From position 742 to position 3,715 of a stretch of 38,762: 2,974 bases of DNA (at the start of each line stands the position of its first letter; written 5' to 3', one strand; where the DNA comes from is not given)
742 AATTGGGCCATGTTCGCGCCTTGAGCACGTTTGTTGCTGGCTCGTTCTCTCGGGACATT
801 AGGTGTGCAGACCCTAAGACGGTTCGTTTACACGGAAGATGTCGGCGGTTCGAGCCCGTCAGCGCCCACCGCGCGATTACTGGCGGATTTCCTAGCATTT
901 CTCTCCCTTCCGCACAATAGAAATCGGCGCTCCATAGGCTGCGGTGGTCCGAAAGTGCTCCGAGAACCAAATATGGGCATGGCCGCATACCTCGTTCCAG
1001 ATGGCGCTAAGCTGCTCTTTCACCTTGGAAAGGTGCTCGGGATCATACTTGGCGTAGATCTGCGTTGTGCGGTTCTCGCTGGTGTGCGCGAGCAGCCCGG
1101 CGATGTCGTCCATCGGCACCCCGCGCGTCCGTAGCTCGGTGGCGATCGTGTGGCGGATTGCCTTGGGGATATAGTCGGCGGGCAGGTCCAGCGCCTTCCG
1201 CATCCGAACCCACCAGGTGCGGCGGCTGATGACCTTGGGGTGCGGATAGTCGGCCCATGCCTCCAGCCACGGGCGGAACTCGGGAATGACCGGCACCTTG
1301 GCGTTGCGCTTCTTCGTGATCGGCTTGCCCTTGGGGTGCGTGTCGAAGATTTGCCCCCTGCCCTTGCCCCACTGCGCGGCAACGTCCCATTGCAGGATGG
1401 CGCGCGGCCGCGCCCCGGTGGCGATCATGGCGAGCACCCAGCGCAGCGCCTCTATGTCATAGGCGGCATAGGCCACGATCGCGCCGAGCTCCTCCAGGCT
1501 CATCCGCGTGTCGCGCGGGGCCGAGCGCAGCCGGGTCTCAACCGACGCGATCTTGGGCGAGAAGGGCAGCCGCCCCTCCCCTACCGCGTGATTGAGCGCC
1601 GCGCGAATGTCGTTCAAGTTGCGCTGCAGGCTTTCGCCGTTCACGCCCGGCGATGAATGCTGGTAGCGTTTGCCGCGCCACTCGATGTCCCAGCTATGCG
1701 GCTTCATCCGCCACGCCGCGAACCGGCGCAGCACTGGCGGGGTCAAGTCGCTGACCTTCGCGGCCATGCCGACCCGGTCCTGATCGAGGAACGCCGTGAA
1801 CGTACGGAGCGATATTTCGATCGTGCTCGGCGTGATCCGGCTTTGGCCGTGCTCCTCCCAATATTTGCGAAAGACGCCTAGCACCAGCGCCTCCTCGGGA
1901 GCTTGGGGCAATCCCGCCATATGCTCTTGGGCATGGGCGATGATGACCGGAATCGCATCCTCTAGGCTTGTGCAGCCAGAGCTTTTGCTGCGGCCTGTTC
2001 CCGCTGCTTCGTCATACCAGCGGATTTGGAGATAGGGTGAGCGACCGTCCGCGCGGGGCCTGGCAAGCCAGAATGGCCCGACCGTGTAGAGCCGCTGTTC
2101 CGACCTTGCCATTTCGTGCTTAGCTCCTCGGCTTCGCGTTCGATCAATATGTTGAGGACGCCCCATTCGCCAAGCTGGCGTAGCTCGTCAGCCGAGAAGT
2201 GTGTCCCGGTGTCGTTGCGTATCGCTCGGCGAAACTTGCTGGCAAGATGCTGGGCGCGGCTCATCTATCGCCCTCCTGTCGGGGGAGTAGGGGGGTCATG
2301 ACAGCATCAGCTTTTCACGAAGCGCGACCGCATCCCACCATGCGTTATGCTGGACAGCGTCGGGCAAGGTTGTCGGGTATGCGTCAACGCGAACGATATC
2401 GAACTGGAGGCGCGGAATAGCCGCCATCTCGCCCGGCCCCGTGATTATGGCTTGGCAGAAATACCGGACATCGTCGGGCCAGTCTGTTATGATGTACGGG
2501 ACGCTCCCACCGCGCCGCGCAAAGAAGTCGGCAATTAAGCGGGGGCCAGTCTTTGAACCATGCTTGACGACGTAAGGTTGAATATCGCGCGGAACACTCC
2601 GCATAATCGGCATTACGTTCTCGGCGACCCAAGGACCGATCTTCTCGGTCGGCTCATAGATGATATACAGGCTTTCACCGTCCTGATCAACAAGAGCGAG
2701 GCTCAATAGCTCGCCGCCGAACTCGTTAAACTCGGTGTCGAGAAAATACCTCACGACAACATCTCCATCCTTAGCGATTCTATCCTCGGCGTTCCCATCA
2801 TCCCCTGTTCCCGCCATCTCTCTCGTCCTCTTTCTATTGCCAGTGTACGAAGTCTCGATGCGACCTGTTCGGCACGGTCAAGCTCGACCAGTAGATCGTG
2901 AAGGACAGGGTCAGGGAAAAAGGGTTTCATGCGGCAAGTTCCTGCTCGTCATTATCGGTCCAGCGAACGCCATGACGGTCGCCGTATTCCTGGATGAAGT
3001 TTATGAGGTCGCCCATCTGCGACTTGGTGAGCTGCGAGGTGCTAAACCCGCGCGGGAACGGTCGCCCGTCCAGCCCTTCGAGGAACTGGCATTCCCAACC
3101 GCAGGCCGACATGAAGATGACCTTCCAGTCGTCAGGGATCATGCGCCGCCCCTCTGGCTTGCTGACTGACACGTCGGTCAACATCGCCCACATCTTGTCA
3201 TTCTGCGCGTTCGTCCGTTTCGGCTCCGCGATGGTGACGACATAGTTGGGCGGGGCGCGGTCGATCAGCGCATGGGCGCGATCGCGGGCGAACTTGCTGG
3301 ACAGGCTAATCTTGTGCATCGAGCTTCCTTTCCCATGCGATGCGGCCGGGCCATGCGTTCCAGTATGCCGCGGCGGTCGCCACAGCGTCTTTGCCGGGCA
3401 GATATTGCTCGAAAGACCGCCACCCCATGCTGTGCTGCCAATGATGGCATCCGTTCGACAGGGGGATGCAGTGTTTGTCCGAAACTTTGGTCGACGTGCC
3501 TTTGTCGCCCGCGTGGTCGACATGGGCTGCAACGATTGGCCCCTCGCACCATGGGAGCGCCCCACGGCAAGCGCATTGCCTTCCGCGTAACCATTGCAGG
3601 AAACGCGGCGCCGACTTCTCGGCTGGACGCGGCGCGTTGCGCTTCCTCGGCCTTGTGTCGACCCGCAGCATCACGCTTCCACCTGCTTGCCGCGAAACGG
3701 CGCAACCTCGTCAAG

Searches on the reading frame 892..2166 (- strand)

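Call 46: search_protein_families(library=phrogs, proteins=[window:892-2166:-], max_evalue=0.001)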
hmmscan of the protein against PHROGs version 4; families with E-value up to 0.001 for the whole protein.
window:892-2166:- (424 aa): 3 families
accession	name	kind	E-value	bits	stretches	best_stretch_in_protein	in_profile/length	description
phrog_1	-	integration and excision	1.5e-29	104.8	1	91-393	162-454/611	integrase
phrog_216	-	integration and excision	3.4e-11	43.8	1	222-392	56-242/301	integrase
phrog_7685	-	integration and excision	0.00018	22.2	1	318-389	167-238/240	integrase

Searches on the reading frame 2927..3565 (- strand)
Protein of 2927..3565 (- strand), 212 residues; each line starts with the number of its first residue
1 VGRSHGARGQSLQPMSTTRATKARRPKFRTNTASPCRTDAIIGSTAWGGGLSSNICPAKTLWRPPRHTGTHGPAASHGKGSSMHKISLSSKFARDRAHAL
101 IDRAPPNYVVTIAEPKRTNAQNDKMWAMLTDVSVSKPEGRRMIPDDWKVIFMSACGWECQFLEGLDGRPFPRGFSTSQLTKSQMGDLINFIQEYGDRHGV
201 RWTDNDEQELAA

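Call 46: search_protein_families(library=phrogs, proteins=[window:2927-3565:-], max_evalue=0.001)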
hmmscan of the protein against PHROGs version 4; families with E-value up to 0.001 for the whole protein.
window:2927-3565:- (212 aa): 1 family
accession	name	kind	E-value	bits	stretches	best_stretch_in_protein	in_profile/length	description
phrog_72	-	DNA, RNA and nucleotide metabolism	2.1e-23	84.2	1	106-210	39-150/161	NinB/ Orf homologous recombination mediator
